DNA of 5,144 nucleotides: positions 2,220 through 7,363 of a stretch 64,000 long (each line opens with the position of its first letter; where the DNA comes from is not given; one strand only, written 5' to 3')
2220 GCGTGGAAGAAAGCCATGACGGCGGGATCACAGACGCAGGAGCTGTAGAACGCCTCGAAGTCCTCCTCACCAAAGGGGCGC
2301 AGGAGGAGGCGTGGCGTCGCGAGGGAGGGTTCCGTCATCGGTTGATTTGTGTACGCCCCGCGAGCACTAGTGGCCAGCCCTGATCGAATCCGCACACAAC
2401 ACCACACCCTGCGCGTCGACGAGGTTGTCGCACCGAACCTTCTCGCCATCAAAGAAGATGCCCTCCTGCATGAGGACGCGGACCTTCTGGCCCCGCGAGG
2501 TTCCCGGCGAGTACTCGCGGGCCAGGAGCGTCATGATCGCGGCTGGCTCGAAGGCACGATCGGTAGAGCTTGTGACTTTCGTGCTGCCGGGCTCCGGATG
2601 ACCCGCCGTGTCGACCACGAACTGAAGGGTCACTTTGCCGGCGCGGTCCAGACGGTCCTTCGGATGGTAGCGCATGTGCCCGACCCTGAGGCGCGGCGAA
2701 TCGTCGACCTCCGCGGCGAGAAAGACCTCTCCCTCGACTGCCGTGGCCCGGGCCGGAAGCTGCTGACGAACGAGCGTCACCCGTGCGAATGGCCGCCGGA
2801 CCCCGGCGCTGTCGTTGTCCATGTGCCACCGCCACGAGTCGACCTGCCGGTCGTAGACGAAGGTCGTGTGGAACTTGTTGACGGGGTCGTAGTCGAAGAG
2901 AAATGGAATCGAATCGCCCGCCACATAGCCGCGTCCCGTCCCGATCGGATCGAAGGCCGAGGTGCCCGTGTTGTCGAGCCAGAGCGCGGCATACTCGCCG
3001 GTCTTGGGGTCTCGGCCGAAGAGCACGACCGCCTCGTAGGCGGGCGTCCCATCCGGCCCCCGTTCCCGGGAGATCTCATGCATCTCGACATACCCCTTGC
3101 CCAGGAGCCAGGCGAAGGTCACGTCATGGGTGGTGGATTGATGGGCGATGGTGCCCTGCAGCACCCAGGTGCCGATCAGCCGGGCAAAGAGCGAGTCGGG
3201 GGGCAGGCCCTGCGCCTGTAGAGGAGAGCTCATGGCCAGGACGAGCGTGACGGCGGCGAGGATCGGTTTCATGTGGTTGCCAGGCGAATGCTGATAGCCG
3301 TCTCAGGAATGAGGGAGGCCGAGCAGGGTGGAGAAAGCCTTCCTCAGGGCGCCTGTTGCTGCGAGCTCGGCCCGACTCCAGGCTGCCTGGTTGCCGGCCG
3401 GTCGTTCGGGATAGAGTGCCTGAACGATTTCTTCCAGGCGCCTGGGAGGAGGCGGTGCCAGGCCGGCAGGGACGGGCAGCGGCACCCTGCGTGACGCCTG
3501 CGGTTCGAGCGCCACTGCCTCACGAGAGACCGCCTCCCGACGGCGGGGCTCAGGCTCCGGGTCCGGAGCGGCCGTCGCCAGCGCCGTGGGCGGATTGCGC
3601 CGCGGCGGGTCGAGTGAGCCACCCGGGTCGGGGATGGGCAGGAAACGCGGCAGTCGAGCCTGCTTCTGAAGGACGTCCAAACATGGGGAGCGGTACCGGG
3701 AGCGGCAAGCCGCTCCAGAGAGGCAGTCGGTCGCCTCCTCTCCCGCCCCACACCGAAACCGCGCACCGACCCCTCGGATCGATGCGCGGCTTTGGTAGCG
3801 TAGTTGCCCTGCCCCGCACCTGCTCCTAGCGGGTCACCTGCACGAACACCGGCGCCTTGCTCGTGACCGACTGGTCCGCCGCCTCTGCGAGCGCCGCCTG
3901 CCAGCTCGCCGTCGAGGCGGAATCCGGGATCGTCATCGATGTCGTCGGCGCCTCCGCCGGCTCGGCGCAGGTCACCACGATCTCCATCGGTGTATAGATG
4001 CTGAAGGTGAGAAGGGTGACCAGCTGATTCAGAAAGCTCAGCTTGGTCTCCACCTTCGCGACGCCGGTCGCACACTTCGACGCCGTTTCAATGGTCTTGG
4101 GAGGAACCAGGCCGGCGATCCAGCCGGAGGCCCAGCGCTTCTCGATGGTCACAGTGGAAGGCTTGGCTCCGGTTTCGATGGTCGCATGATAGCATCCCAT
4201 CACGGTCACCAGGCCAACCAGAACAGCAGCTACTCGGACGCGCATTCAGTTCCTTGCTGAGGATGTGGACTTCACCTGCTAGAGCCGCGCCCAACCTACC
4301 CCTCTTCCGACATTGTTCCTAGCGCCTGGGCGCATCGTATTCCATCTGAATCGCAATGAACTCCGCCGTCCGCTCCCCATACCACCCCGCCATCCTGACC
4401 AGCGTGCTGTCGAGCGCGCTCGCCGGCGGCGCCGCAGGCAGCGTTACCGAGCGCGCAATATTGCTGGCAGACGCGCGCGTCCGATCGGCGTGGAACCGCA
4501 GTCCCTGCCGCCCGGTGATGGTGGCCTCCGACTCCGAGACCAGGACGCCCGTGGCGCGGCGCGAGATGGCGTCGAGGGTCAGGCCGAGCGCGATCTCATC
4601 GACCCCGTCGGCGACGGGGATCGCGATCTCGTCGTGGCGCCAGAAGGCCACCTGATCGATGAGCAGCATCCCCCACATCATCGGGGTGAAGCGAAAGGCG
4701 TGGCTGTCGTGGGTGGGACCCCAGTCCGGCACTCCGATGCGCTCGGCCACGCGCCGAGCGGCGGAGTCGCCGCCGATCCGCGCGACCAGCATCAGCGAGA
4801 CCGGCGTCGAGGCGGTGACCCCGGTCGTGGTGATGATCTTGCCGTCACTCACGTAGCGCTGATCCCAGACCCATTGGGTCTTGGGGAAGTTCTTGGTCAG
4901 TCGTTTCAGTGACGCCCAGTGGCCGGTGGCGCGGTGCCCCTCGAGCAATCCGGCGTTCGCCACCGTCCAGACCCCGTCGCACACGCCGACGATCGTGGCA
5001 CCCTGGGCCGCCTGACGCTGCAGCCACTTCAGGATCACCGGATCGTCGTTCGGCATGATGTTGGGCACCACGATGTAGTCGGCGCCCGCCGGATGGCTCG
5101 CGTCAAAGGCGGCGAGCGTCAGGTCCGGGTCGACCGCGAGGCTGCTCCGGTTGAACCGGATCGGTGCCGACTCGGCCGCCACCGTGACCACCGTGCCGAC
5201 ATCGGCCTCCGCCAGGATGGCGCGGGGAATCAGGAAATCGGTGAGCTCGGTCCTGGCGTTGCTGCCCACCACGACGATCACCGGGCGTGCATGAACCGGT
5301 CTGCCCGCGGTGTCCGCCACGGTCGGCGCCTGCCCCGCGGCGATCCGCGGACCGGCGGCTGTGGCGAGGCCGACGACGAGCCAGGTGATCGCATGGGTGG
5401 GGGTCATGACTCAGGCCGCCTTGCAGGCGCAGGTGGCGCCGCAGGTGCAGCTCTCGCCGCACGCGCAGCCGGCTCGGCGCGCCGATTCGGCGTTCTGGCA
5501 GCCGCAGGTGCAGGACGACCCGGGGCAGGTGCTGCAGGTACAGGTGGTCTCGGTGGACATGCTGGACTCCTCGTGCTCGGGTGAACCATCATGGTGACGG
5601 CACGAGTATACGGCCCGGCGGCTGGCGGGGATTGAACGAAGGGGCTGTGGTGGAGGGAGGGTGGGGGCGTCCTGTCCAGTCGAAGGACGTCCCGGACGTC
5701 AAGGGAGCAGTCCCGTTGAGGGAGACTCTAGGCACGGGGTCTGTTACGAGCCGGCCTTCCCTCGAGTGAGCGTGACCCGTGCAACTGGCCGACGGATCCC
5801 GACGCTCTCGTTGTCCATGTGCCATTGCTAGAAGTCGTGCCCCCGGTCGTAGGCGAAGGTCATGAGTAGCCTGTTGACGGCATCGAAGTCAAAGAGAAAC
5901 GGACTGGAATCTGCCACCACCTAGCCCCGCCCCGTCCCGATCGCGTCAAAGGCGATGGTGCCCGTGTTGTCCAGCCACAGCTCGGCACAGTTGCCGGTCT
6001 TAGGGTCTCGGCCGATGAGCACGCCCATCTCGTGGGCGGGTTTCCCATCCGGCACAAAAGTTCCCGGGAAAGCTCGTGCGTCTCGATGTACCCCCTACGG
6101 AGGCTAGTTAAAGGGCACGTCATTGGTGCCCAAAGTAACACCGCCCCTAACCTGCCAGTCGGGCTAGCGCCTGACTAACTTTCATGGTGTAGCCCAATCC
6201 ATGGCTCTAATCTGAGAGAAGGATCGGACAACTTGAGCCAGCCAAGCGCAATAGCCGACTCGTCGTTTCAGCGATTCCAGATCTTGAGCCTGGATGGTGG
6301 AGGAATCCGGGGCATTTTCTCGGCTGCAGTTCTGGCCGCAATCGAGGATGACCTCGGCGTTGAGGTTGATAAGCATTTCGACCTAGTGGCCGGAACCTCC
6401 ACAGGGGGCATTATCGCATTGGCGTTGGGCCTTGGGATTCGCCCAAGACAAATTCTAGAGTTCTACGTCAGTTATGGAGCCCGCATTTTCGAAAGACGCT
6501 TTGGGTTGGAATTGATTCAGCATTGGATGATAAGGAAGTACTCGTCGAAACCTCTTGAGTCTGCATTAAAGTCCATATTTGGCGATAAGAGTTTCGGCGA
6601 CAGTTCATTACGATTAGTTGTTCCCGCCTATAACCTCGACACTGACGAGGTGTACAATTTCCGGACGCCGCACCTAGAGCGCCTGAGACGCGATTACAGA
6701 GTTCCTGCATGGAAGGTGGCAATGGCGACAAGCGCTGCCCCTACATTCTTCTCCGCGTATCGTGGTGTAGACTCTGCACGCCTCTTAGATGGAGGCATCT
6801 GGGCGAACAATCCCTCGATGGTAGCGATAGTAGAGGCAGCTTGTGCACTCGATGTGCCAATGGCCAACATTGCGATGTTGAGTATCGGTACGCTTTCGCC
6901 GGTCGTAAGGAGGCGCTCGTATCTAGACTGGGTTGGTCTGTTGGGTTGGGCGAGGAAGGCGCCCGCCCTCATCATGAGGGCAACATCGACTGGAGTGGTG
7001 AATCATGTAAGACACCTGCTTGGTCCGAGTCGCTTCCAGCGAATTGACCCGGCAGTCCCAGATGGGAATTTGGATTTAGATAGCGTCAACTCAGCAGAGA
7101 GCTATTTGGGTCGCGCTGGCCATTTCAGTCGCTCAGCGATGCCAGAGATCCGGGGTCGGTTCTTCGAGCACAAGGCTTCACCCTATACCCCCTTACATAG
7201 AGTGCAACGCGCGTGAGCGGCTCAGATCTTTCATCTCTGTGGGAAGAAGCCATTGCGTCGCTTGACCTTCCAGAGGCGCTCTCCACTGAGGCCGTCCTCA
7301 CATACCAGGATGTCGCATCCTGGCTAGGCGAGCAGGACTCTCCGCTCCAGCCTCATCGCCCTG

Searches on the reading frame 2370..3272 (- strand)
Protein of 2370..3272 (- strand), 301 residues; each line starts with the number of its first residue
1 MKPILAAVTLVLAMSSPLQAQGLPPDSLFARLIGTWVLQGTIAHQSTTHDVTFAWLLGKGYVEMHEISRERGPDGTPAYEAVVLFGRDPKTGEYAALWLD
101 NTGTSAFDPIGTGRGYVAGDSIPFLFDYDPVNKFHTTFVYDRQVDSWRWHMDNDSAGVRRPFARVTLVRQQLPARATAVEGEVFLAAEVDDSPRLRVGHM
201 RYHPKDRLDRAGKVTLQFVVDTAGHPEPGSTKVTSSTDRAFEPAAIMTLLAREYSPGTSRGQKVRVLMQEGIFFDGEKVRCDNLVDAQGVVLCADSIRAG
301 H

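Call 45: search_protein_families(library=pfam, proteins=[window:2370-3272:-], max_evalue=0.001)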
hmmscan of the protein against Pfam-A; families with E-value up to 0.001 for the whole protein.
window:2370-3272:- (301 aa): 1 family
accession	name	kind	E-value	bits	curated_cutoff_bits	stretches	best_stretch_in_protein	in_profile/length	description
PF03544.19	TonB_C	-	1.9e-05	25.4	24.6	1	207-268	11-71/79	Gram-negative bacterial TonB protein C-terminal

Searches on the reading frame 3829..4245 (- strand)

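Call 45: search_protein_families(library=pfam, proteins=[window:3829-4245:-], max_evalue=0.001)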
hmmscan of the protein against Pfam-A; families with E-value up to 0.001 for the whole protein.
window:3829-4245:- (139 aa): 1 family
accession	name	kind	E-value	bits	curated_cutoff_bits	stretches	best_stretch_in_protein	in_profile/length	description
PF06291.16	Lambda_Bor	-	1.2e-17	64.2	25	1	21-93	2-75/75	Bor protein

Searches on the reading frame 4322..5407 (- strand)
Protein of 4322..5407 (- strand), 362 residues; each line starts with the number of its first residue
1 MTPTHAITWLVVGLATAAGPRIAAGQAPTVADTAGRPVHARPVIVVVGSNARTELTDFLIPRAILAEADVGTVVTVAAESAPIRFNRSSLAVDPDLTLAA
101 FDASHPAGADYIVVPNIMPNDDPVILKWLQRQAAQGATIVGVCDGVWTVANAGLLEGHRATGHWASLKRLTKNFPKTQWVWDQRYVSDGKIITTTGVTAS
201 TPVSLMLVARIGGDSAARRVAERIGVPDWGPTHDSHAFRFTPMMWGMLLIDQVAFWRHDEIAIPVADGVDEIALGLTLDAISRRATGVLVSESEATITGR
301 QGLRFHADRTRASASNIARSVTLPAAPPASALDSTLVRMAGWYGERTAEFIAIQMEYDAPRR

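Call 45: search_protein_families(library=pfam, proteins=[window:4322-5407:-], max_evalue=0.001)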
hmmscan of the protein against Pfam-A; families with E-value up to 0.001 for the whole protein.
window:4322-5407:- (362 aa): 1 family
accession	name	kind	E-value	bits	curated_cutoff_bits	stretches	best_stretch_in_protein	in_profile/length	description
PF01965.30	DJ-1_PfpI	-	4.7e-19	69.2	26.6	1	49-203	7-158/165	DJ-1/PfpI family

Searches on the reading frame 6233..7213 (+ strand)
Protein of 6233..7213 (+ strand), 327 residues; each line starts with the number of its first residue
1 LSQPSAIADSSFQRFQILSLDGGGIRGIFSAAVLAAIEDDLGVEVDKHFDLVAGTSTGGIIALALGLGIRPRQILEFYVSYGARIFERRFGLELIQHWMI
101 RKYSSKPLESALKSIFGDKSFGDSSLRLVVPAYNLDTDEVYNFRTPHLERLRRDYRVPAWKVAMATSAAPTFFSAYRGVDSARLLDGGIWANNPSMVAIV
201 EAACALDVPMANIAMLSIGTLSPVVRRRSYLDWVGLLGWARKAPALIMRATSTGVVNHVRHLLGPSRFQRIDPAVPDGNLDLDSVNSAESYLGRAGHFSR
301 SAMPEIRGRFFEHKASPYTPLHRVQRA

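Call 45: search_protein_families(library=pfam, proteins=[window:6233-7213:+], max_evalue=0.001)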
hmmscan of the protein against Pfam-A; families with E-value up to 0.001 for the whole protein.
window:6233-7213:+ (327 aa): 1 family
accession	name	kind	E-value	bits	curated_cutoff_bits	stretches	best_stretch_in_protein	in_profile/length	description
PF01734.28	Patatin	-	2.4e-30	106.6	27.7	1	18-199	1-191/191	Patatin-like phospholipase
